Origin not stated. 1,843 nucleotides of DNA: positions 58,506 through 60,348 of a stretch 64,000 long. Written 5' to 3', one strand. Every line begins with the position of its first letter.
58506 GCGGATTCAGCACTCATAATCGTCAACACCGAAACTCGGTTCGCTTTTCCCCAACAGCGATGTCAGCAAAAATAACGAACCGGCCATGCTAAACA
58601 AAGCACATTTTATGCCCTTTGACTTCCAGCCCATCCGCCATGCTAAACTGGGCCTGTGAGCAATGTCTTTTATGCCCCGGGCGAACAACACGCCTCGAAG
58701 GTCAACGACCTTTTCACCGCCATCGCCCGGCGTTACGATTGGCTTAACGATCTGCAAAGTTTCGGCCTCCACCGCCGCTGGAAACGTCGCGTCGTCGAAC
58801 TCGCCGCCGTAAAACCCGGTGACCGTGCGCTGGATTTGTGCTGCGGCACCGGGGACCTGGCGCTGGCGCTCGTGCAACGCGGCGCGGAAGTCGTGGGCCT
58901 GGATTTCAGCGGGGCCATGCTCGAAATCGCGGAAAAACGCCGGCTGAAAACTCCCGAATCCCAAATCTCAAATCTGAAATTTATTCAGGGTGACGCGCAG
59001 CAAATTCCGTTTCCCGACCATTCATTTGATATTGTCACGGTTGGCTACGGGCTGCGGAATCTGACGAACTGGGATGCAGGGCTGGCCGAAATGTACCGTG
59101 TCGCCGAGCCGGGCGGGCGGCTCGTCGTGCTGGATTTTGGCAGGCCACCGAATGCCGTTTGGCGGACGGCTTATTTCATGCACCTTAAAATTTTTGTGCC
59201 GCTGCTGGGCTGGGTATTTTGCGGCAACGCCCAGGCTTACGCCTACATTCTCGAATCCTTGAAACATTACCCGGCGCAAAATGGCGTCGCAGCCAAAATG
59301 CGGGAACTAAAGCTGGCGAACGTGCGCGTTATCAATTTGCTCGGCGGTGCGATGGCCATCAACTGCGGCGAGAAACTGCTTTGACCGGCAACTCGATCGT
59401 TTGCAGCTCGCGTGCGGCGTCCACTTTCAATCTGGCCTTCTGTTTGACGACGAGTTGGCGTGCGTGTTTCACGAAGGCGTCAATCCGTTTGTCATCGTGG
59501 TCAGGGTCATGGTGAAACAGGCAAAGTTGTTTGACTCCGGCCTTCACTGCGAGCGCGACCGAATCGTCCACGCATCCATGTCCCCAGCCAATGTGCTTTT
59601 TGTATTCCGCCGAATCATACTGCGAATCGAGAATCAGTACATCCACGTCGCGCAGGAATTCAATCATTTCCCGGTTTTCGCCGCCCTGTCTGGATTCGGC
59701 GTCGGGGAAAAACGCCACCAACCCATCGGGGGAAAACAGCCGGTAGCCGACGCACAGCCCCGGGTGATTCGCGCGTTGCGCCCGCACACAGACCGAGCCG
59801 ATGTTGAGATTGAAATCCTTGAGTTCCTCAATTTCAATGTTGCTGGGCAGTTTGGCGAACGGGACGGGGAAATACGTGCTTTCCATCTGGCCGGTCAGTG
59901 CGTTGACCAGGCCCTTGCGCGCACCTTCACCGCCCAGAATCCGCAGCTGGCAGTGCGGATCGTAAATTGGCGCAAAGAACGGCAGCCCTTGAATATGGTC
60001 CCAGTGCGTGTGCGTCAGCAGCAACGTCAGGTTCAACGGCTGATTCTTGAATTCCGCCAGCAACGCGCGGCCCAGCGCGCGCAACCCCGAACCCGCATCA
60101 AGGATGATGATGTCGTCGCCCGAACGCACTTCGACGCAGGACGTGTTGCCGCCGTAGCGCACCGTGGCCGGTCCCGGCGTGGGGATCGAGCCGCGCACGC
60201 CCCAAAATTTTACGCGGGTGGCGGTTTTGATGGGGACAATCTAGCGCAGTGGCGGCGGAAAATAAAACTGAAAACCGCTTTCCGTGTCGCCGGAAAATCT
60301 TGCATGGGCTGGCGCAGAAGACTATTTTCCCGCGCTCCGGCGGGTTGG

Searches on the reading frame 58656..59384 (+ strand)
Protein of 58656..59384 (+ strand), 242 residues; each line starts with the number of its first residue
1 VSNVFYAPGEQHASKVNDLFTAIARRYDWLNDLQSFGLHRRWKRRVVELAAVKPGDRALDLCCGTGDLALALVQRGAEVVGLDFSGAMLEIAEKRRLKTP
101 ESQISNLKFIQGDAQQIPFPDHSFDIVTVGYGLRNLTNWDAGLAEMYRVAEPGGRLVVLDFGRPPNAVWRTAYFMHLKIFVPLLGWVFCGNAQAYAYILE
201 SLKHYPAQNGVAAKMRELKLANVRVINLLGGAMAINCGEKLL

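Call 70: list_cluster_members(proteins=[window:58656-59384:+, window:53796-54371:-, window:59359-60198:-, window:55131-55913:+])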
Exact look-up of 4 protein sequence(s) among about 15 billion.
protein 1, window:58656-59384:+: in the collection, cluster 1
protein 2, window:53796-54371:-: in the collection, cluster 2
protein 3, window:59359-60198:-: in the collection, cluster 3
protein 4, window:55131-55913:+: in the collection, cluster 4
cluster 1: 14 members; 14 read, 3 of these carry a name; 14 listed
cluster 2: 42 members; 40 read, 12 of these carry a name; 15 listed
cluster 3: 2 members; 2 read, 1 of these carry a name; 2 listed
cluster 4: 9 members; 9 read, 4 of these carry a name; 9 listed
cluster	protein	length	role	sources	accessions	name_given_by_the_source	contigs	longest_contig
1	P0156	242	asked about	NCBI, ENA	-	-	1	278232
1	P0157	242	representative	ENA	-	-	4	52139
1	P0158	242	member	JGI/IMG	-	demethylmenaquinone methyltransferase/2-methoxy-6-polyprenyl-1,4-benzoquinol methylase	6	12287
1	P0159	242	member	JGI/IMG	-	demethylmenaquinone methyltransferase / 2-methoxy-6-polyprenyl-1,4-benzoquinol methylase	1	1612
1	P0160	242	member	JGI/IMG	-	demethylmenaquinone methyltransferase / 2-methoxy-6-polyprenyl-1,4-benzoquinol methylase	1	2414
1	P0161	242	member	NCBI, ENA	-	-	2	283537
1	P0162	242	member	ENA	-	-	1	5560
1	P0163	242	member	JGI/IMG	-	-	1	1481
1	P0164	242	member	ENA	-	-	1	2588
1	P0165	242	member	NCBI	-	-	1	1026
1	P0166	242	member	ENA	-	-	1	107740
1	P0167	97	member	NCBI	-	-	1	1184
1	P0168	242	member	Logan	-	-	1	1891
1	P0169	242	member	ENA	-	-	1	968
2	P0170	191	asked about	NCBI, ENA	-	-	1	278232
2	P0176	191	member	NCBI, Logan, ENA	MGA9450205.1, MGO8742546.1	MAG: RNA polymerase sigma factor [Verrucomicrobiia bacterium]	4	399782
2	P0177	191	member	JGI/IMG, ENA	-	RNA polymerase sigma-70 factor (ECF subfamily)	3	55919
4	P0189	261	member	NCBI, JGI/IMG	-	hypothetical protein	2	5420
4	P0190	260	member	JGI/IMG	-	hypothetical protein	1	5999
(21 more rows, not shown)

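Call 71: find_encoding_contigs(protein=P0190, flank=10000, max_places=3)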
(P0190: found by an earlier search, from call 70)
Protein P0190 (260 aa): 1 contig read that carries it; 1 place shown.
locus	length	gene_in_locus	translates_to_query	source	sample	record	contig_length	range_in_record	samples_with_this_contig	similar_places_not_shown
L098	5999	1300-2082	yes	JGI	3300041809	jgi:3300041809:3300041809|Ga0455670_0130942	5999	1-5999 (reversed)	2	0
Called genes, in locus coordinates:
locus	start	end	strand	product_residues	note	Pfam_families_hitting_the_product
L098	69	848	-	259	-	PF23343:REP_ORF2-G2P (weak)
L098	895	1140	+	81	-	-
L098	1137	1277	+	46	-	-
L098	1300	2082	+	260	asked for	PF23343:REP_ORF2-G2P (weak)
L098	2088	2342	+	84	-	-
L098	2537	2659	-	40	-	-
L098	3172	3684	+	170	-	-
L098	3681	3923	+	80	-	PF08220:HTH_DeoR (weak), PF08280:HTH_Mga (weak), PF12728:HTH_17 (weak)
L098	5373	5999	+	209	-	?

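Call 72: find_encoding_contigs(protein=P0189, flank=10000, max_places=3)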
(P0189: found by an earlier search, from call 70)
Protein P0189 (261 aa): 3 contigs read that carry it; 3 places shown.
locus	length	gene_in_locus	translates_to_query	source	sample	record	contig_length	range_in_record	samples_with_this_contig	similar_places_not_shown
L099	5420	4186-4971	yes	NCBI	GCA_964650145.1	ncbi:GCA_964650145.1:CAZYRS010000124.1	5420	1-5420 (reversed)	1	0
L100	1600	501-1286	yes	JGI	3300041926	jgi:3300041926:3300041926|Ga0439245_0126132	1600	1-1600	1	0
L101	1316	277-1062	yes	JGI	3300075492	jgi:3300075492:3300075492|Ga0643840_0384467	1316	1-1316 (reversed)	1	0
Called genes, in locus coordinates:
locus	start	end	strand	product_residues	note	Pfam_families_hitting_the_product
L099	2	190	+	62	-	?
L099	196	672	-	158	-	PF07813:LTXXQ (faint)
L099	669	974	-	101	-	-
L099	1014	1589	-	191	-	PF04542:Sigma70_r2, PF08281:Sigma70_r4_2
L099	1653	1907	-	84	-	-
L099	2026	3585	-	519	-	PF07719:TPR_2 (faint), PF13174:TPR_6 (faint), PF13424:TPR_12 (faint), PF13428:TPR_14 (faint), PF23914:TPR_CcmH_CycH (faint), PF24575:TPR_Slam (faint), PF00685:Sulfotransfer_1, PF13469:Sulfotransfer_3, +8 more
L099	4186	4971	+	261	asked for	PF23343:REP_ORF2-G2P (weak)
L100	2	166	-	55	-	?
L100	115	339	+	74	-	-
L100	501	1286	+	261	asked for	PF23343:REP_ORF2-G2P (weak)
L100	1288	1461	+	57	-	-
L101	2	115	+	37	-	?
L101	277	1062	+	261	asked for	PF23343:REP_ORF2-G2P (weak)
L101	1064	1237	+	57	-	-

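Call 78: find_encoding_contigs(protein=P0176, flank=9000, max_places=4)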
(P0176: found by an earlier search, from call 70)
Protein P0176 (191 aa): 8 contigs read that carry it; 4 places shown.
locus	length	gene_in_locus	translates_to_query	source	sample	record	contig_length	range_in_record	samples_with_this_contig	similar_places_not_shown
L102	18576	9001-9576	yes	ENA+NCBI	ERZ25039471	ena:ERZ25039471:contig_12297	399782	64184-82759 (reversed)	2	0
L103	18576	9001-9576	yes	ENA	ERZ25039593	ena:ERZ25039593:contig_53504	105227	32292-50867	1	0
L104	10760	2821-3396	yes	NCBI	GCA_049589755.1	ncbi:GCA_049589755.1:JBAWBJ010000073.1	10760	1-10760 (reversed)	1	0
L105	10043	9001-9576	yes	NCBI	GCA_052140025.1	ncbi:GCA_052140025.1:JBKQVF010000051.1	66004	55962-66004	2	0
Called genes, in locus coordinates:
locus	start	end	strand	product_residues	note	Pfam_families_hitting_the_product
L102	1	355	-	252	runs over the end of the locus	PF03309:Pan_kinase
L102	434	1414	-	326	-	PF08279:HTH_11, PF13412:HTH_24 (weak), PF03099:BPL_LplA_LipB, PF02237:BPL_C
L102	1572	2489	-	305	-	PF02749:QRPTase_N, PF01729:QRPTase_C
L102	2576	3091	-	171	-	-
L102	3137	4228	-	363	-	PF00155:Aminotran_1_2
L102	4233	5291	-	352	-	PF01515:PTA_PTB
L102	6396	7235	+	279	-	PF00753:Lactamase_B (weak), PF12706:Lactamase_B_2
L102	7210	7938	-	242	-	PF01209:Ubie_methyltran, PF13489:Methyltransf_23, PF01135:PCMT (weak), PF13847:Methyltransf_31, PF08241:Methyltransf_11, PF08242:Methyltransf_12, PF13649:Methyltransf_25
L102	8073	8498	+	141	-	PF00072:Response_reg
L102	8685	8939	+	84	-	-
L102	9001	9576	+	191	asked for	PF04542:Sigma70_r2, PF08281:Sigma70_r4_2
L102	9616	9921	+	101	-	-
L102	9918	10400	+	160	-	PF07813:LTXXQ (faint)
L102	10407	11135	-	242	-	PF02223:Thymidylate_kin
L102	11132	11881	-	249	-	PF02223:Thymidylate_kin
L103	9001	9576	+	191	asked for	PF04542:Sigma70_r2, PF08281:Sigma70_r4_2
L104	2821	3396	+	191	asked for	PF04542:Sigma70_r2, PF08281:Sigma70_r4_2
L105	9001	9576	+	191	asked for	PF04542:Sigma70_r2, PF08281:Sigma70_r4_2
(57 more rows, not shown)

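Call 79: find_encoding_contigs(protein=P0177, flank=9000, max_places=3)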
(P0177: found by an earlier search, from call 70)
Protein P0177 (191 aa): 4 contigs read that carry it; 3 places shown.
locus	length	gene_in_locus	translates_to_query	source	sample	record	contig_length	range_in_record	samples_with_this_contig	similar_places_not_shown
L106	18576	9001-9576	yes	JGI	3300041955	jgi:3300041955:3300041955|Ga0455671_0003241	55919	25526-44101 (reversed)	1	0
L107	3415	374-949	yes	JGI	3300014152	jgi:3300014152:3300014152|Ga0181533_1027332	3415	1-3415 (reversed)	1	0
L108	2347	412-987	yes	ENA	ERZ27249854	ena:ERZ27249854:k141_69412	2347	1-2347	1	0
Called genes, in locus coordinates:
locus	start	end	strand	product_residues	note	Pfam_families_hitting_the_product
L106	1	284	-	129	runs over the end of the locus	-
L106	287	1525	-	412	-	PF00482:T2SSF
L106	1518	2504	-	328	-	PF00482:T2SSF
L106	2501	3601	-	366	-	PF00437:T2SSE, PF13191:AAA_16 (faint)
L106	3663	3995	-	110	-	-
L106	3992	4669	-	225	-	PF07638:Sigma70_ECF (weak), PF04542:Sigma70_r2, PF08281:Sigma70_r4_2, PF04545:Sigma70_r4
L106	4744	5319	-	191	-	PF00578:AhpC-TSA, PF08534:Redoxin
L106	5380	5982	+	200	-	PF13482:RNase_H_2 (weak)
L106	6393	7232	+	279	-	PF00753:Lactamase_B (weak), PF12706:Lactamase_B_2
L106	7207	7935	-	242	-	PF01209:Ubie_methyltran, PF13489:Methyltransf_23, PF07021:MetW (weak), PF13847:Methyltransf_31, PF08241:Methyltransf_11, PF08242:Methyltransf_12, PF13649:Methyltransf_25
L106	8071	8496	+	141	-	PF00072:Response_reg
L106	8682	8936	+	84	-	-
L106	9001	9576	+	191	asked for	PF04542:Sigma70_r2, PF08281:Sigma70_r4_2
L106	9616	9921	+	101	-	-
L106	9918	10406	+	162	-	PF07813:LTXXQ (faint)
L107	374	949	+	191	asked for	PF04542:Sigma70_r2, PF08281:Sigma70_r4_2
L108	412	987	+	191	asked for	PF04542:Sigma70_r2, PF08281:Sigma70_r4_2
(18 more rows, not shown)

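Call 107: search_protein_families(library=pfam, proteins=[L098:3928-5259:+, L098:3681-3923:+, L098:3172-3684:+, L098:2522-2959:+, L098:69-848:-], max_evalue=0.01)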
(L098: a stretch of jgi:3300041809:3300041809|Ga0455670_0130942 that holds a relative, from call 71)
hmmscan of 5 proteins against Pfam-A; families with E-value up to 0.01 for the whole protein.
L098:3928-5259:+ (443 aa): 1 family
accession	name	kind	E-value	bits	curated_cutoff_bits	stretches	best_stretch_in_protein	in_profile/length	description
PF00589.27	Phage_integrase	-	4.9e-13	49.6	27.1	1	203-350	17-169/172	Phage integrase family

L098:3681-3923:+ (80 aa): 8 families
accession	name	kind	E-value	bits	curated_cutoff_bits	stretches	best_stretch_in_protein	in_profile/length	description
PF12728.13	HTH_17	-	8e-07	29.7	27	1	27-75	1-48/51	Helix-turn-helix domain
PF08220.18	HTH_DeoR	-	2.7e-06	27.4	21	1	24-66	11-54/57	DeoR-like helix-turn-helix domain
PF08280.17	HTH_Mga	-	7e-06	26.4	23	1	24-52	16-44/59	M protein trans-acting positive regulator (MGA) HTH domain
PF08279.18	HTH_11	-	4.1e-05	23.8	25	1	22-49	11-37/55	HTH domain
PF00376.29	MerR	-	0.00016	21.9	28.2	1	32-58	4-30/38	MerR family regulatory protein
PF13730.12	HTH_36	-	0.0022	18.2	25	1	27-49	25-47/55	Helix-turn-helix domain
PF13411.12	MerR_1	-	0.0053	17.3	21.6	1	30-65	3-38/69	MerR HTH family regulatory protein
PF13384.12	HTH_23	-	0.0053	17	24.6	0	28-46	18-36/50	Homeodomain-like domain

L098:3172-3684:+ (170 aa): 0 families

L098:2522-2959:+ (145 aa): 0 families

L098:69-848:- (259 aa): 2 families
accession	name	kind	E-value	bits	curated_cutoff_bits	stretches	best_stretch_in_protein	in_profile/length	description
PF23343.2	REP_ORF2-G2P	-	1.4e-07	32.1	27.8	1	66-169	12-98/99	Replication-associated protein ORF2/G2P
PF20199.4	RepSA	-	4.6e-05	23.2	34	1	126-179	274-317/438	Replication initiator protein, pSAM2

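Call 108: search_protein_families(library=ncbifam, proteins=[L098:3928-5259:+], max_evalue=0.01)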
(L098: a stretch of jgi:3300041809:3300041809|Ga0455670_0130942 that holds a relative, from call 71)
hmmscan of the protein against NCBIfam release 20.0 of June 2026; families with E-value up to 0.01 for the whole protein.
L098:3928-5259:+ (443 aa): 1 family
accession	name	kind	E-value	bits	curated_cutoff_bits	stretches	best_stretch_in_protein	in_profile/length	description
NF040815.2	recomb_XerA_Arch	equivalog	1.1e-08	34.9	220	1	87-348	2-253/263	site-specific tyrosine recombinase/integron integrase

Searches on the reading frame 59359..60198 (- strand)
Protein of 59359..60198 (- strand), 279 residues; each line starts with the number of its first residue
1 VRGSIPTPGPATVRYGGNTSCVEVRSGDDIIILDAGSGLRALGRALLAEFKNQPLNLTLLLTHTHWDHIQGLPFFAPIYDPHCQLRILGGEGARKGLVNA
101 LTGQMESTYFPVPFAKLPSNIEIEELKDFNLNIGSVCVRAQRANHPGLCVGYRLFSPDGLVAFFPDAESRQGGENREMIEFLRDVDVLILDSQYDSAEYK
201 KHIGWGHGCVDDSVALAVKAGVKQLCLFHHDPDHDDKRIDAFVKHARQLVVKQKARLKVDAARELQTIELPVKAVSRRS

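Call 107: search_protein_families(library=pfam, proteins=[L098:3928-5259:+, L098:3681-3923:+, L098:3172-3684:+, L098:2522-2959:+, L098:69-848:-], max_evalue=0.01)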
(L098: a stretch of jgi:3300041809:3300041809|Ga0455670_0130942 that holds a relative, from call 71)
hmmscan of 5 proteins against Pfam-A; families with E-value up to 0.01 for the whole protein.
L098:3928-5259:+ (443 aa): 1 family
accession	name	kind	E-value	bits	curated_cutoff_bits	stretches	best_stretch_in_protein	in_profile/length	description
PF00589.27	Phage_integrase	-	4.9e-13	49.6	27.1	1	203-350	17-169/172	Phage integrase family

L098:3681-3923:+ (80 aa): 8 families
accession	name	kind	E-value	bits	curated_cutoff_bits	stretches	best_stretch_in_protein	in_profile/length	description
PF12728.13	HTH_17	-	8e-07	29.7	27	1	27-75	1-48/51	Helix-turn-helix domain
PF08220.18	HTH_DeoR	-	2.7e-06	27.4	21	1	24-66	11-54/57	DeoR-like helix-turn-helix domain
PF08280.17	HTH_Mga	-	7e-06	26.4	23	1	24-52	16-44/59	M protein trans-acting positive regulator (MGA) HTH domain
PF08279.18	HTH_11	-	4.1e-05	23.8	25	1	22-49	11-37/55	HTH domain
PF00376.29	MerR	-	0.00016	21.9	28.2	1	32-58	4-30/38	MerR family regulatory protein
PF13730.12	HTH_36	-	0.0022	18.2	25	1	27-49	25-47/55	Helix-turn-helix domain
PF13411.12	MerR_1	-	0.0053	17.3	21.6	1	30-65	3-38/69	MerR HTH family regulatory protein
PF13384.12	HTH_23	-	0.0053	17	24.6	0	28-46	18-36/50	Homeodomain-like domain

L098:3172-3684:+ (170 aa): 0 families

L098:2522-2959:+ (145 aa): 0 families

L098:69-848:- (259 aa): 2 families
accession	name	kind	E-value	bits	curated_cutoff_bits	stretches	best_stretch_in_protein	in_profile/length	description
PF23343.2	REP_ORF2-G2P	-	1.4e-07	32.1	27.8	1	66-169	12-98/99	Replication-associated protein ORF2/G2P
PF20199.4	RepSA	-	4.6e-05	23.2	34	1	126-179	274-317/438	Replication initiator protein, pSAM2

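Call 108: search_protein_families(library=ncbifam, proteins=[L098:3928-5259:+], max_evalue=0.01)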
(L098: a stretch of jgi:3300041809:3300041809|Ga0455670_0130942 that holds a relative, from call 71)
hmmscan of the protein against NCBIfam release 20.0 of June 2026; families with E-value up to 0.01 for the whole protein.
L098:3928-5259:+ (443 aa): 1 family
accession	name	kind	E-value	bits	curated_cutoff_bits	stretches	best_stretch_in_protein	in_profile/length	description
NF040815.2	recomb_XerA_Arch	equivalog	1.1e-08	34.9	220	1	87-348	2-253/263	site-specific tyrosine recombinase/integron integrase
